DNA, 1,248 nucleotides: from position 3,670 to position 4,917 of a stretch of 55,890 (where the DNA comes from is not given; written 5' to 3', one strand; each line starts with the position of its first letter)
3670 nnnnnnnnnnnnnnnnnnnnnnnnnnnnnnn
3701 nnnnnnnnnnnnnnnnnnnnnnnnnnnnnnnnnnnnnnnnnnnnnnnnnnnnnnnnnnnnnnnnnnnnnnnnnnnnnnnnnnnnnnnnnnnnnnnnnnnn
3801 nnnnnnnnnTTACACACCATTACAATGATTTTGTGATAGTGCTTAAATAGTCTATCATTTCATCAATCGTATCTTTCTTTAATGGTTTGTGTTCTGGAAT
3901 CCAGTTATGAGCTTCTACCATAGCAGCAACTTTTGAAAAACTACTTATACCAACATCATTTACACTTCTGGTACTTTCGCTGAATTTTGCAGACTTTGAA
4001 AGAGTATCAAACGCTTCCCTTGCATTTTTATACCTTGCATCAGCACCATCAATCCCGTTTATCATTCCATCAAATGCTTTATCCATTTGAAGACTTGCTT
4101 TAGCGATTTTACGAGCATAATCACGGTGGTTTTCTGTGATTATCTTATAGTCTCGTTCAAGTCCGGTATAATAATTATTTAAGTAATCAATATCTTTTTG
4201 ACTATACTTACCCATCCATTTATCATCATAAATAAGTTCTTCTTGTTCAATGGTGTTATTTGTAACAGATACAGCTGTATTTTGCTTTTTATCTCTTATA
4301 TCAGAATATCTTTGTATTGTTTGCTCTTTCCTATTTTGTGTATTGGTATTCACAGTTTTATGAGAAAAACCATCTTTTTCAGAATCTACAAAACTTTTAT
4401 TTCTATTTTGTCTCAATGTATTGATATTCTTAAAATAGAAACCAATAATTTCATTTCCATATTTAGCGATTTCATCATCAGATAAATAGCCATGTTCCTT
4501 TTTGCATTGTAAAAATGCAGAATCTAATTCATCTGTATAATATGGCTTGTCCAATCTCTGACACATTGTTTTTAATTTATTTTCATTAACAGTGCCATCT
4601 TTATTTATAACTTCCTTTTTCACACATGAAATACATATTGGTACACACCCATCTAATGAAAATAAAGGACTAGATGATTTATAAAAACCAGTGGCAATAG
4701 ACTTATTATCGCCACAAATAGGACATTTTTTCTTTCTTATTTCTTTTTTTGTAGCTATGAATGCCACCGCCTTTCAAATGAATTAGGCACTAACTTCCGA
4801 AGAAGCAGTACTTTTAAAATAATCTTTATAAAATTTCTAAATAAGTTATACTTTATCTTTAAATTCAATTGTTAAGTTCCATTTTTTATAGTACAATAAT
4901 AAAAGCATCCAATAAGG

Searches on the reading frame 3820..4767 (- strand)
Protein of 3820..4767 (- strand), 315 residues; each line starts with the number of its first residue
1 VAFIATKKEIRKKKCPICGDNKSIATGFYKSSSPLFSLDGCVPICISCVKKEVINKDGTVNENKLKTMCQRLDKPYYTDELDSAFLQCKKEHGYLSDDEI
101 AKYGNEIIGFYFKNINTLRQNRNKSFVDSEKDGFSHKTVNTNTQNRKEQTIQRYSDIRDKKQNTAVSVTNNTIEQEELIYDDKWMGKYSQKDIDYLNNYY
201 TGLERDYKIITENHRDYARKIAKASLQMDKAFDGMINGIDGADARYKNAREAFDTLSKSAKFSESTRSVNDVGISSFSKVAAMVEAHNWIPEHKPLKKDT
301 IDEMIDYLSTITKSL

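Call 24: search_protein_families(library=phrogs, proteins=[window:3820-4767:-], max_evalue=0.00001)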
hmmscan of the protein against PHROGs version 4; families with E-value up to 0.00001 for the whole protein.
window:3820-4767:- (315 aa): 1 family
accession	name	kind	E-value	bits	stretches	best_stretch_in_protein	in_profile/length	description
phrog_3314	-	unknown function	6.7e-45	154.7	1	8-311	2-259/286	-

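Call 100: search_protein_families(library=pfam, proteins=[window:3820-4767:-], max_evalue=0.001)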
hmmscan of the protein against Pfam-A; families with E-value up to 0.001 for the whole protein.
window:3820-4767:- (315 aa): 0 families
